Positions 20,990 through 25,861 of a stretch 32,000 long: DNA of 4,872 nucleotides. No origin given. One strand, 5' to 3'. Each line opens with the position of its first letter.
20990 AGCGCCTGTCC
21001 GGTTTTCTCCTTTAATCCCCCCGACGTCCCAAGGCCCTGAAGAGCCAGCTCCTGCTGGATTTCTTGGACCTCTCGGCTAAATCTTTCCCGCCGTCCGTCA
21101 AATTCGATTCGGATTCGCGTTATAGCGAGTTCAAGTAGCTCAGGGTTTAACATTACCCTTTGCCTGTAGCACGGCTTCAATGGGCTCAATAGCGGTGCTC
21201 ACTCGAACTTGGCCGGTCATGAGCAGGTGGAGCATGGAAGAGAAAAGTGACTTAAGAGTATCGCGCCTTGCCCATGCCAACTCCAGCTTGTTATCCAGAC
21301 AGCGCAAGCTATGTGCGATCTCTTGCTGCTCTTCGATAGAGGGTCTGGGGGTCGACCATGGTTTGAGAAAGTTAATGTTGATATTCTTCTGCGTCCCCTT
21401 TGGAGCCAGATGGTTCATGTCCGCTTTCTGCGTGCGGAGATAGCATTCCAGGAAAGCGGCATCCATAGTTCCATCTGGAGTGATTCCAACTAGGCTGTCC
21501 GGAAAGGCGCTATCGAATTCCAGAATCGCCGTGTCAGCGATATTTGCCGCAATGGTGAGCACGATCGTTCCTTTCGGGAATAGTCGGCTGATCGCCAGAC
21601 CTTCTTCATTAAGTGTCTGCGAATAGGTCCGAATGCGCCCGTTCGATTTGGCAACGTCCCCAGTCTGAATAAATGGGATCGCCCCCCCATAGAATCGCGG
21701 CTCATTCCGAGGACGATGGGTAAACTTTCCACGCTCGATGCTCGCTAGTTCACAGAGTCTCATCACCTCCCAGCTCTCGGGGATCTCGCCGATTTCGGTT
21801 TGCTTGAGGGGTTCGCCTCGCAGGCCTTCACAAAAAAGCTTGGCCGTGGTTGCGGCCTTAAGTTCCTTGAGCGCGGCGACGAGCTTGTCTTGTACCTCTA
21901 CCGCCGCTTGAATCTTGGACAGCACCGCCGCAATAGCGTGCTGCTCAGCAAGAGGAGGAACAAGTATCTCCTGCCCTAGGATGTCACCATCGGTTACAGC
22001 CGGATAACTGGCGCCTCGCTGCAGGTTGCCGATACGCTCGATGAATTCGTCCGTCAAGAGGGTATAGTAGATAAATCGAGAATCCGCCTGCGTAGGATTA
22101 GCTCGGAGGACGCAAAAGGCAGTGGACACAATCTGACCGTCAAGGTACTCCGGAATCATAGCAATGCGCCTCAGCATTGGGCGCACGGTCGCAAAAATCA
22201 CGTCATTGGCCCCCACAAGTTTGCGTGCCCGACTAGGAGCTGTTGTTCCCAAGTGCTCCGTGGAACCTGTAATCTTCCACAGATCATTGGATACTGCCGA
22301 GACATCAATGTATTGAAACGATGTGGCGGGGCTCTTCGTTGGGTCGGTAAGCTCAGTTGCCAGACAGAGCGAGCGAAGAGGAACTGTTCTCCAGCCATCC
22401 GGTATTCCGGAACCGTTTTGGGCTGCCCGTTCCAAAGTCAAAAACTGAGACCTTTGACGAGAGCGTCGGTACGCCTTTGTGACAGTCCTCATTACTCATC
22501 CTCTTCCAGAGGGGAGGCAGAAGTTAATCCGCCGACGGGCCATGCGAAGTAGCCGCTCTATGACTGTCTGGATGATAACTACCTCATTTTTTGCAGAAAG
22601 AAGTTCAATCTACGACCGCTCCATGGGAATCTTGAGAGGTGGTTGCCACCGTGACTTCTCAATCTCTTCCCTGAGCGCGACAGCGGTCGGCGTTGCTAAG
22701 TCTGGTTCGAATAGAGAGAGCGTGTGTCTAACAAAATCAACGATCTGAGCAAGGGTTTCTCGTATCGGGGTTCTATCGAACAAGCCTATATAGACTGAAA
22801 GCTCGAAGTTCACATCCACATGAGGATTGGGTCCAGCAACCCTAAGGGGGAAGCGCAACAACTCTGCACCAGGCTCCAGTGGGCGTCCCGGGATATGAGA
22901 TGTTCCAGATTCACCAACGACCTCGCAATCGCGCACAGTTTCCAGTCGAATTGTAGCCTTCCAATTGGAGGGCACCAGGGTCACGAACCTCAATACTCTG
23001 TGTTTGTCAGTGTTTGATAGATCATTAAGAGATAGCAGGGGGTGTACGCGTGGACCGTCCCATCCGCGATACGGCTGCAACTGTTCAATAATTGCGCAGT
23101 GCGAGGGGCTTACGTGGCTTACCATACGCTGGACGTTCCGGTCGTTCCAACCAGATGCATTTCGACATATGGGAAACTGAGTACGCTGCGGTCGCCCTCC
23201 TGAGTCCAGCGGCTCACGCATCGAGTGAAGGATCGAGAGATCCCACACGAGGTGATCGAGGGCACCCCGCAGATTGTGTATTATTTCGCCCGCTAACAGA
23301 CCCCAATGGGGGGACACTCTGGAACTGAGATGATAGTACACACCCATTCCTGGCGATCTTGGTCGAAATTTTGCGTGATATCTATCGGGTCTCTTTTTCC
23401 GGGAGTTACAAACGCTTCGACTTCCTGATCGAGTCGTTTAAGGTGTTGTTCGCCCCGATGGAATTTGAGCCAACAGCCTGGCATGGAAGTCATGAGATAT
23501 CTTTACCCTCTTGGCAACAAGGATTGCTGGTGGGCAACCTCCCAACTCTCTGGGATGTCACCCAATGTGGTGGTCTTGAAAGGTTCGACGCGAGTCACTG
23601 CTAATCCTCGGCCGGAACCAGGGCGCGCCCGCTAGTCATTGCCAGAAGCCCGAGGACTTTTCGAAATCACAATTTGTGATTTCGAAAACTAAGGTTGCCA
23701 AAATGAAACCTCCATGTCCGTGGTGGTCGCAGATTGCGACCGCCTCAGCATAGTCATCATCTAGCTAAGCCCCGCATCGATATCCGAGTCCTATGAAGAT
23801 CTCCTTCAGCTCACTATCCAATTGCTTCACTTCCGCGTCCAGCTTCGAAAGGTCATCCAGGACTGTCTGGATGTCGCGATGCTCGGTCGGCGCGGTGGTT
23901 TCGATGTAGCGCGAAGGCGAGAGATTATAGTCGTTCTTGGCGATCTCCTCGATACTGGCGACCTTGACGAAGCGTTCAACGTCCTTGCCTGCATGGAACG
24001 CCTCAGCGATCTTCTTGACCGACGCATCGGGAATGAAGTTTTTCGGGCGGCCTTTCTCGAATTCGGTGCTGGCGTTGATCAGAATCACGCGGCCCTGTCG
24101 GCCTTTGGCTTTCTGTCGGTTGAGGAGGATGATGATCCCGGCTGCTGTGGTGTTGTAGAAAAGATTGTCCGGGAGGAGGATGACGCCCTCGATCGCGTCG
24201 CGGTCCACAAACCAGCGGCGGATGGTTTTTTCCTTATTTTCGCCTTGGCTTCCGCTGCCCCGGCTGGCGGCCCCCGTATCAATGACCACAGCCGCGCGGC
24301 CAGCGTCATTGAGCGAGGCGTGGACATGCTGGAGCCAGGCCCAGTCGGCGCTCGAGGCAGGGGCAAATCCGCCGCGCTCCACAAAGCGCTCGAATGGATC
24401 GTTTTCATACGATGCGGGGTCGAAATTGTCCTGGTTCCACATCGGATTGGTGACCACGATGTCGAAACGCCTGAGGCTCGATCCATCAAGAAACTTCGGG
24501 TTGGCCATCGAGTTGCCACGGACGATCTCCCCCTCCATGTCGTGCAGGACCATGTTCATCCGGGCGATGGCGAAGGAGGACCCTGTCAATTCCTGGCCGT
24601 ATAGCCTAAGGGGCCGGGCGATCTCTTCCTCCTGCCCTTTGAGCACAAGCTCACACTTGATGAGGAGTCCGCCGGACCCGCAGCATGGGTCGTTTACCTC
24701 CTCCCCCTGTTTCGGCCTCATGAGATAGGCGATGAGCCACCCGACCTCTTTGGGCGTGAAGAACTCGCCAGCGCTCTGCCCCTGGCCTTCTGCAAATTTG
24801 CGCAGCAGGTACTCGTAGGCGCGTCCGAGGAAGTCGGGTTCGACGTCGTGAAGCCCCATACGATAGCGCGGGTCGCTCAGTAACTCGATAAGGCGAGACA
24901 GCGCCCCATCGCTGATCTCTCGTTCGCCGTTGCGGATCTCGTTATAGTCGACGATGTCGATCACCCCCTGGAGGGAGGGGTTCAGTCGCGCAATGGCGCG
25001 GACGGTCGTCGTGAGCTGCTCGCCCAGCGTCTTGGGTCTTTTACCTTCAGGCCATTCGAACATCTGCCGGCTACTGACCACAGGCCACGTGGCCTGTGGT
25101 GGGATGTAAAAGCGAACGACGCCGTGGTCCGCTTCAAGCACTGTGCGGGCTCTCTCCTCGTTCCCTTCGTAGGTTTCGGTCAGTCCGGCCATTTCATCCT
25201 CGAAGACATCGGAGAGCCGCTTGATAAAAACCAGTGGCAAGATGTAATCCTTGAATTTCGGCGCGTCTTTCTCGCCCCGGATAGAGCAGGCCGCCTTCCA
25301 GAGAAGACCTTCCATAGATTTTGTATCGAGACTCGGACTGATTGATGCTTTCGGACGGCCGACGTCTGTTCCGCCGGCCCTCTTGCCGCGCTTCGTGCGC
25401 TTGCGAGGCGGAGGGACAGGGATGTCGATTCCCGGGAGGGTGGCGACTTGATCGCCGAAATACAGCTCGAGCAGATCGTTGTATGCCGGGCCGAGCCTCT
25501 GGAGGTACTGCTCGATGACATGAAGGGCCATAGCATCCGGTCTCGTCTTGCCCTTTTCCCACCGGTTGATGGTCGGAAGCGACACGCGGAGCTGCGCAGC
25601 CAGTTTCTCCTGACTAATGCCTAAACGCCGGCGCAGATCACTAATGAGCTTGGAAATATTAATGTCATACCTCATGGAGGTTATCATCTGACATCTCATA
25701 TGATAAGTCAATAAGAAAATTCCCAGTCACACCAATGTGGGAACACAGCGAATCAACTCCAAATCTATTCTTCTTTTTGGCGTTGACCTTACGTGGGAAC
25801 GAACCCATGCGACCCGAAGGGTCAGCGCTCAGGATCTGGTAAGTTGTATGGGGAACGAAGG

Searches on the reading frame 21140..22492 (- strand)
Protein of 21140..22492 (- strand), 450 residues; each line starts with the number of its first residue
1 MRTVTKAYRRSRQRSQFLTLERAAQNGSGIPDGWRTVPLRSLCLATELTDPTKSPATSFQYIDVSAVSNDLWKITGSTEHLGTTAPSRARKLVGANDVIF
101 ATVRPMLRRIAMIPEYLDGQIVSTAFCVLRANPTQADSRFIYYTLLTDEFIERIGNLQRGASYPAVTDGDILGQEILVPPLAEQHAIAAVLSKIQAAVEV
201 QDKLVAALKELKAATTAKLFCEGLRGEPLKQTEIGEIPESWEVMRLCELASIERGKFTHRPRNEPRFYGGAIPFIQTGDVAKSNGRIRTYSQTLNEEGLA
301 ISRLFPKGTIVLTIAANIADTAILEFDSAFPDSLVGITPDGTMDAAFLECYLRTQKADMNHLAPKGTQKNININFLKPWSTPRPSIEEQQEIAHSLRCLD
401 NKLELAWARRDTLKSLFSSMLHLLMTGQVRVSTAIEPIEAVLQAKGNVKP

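Call 6: search_protein_families(library=pfam, proteins=[window:21140-22492:-])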
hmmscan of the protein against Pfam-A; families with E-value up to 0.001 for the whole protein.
window:21140-22492:- (450 aa): 1 family
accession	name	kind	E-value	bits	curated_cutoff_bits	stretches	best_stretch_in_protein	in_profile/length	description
PF01420.25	Methylase_S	-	2.9e-27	96.4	22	2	238-411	1-164/168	Type I restriction modification DNA specificity domain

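Call 8: search_protein_families(library=padloc, proteins=[window:21140-22492:-], max_evalue=0.001)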
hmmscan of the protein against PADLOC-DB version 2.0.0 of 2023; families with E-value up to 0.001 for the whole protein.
window:21140-22492:- (450 aa): 120 families (the best 25 are shown)
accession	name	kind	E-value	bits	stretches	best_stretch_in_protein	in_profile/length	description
PDLC03134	Specificity_I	-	7.8e-57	190.9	1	31-433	3-410/428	Type I specificity subunit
PDLC03194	Specificity_I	-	1.4e-55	187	2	30-201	5-175/391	Type I specificity subunit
PDLC04137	mad5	-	7.8e-45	151.7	1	33-406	2-375/392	mads_5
PDLC03099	Specificity_I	-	2.8e-44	149.9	1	120-439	73-400/405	Type I specificity subunit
PDLC03105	Specificity_I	-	1.3e-42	144.8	1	30-404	21-406/448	Type I specificity subunit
PDLC03122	Specificity_I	-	2.8e-42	143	1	136-399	100-352/387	Type I specificity subunit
PDLC03087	Specificity_I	-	5.3e-42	142.2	2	81-254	67-235/418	Type I specificity subunit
PDLC03133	Specificity_I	-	2.6e-40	136.8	1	245-414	10-180/417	Type I specificity subunit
PDLC03098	Specificity_I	-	1e-39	135.2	3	230-401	18-194/443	Type I specificity subunit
PDLC03068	Specificity_I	-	1.1e-39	134.8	2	33-259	3-244/403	Type I specificity subunit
PDLC03178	Specificity_I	-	6.1e-38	129.3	1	81-416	65-401/411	Type I specificity subunit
PDLC03089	Specificity_I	-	6.2e-38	129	2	61-204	36-178/446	Type I specificity subunit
PDLC03162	Specificity_I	-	1.8e-37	127.2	1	29-398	3-379/431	Type I specificity subunit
PDLC03090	Specificity_I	-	2.8e-37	127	1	30-431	18-433/434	Type I specificity subunit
PDLC03168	Specificity_I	-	3.3e-36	123.7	2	240-414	4-180/459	Type I specificity subunit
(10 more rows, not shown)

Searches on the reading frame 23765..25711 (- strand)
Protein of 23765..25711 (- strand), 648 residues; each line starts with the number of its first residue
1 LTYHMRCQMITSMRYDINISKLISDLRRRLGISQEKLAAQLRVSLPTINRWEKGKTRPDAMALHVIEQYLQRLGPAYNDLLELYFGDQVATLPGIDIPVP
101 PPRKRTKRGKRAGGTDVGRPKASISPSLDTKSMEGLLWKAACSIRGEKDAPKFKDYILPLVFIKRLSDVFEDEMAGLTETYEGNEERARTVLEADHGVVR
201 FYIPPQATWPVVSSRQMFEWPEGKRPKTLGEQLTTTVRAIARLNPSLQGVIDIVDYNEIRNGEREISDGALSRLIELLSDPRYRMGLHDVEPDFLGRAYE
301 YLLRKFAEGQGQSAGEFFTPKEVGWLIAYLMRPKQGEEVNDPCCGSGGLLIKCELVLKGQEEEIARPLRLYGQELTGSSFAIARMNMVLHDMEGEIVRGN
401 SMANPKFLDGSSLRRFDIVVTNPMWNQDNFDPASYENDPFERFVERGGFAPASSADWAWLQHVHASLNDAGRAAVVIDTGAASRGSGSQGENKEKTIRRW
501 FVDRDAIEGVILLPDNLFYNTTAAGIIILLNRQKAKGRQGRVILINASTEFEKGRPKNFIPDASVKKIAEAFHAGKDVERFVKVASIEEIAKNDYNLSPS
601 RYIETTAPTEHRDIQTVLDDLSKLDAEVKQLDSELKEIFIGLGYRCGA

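Call 6: search_protein_families(library=pfam, proteins=[window:23765-25711:-])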
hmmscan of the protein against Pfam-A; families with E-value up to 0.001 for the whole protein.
window:23765-25711:- (648 aa): 5 families
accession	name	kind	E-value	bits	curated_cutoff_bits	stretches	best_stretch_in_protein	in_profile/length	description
PF02384.22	N6_Mtase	-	8.7e-92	308.2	20.4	1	292-607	3-307/311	N-6 DNA Methylase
PF12161.14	HsdM_N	-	8.2e-21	75.5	24.5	1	134-277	2-134/135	HsdM N-terminal domain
PF01381.28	HTH_3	-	2.7e-11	43.8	23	1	25-71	3-49/55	Helix-turn-helix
PF13560.12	HTH_31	-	1.8e-07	31.8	27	1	25-70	8-54/64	Helix-turn-helix domain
PF12844.13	HTH_19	-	1.6e-06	28.4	30.2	1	23-84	4-62/64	Helix-turn-helix domain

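Call 8: search_protein_families(library=padloc, proteins=[window:23765-25711:-], max_evalue=0.001)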
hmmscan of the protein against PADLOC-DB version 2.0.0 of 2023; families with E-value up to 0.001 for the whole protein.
window:23765-25711:- (648 aa): 37 families (the best 25 are shown)
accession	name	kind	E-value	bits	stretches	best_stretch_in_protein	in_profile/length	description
PDLC03028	MTase_I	-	5.7e-162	539.4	1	102-643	693-1230/1236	Type I methyltransferase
PDLC03031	MTase_I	-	5.9e-95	317.2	1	131-618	6-499/834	Type I methyltransferase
PDLC03027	MTase_I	-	3.7e-93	311.5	2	226-619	70-453/810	Type I methyltransferase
PDLC03038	MTase_I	-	9e-81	270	1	131-615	7-461/896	Type I methyltransferase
PDLC03022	MTase_I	-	9.9e-81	270.3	1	130-617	3-488/857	Type I methyltransferase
PDLC03039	MTase_I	-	7.5e-74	247.1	1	132-606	6-452/708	Type I methyltransferase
PDLC03032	MTase_I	-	5.1e-64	214.8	2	224-618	68-454/1001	Type I methyltransferase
PDLC03019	MTase_I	-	2.4e-54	183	1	133-628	8-481/932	Type I methyltransferase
PDLC03035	MTase_I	-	2.9e-53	179.4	2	129-552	6-407/653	Type I methyltransferase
PDLC03029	MTase_I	-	4.4e-49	165.5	1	131-587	7-462/661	Type I methyltransferase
PDLC03240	MTase_II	-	3.5e-44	149.5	1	134-610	9-473/511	Type II methyltransferase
PDLC03021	MTase_I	-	1.4e-40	137.5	1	271-638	125-488/491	Type I methyltransferase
PDLC03033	MTase_I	-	2.5e-39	133.7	1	291-639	178-535/541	Type I methyltransferase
PDLC03026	MTase_I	-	4.4e-35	119.7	1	270-573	102-398/487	Type I methyltransferase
PDLC03020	MTase_I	-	6.4e-31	105.9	1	135-520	8-393/410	Type I methyltransferase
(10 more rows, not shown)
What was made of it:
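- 23765..25711 (-): hsdM with an N-terminal HTH_3 domain, the first gene of the operon. Calls 6, 8.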
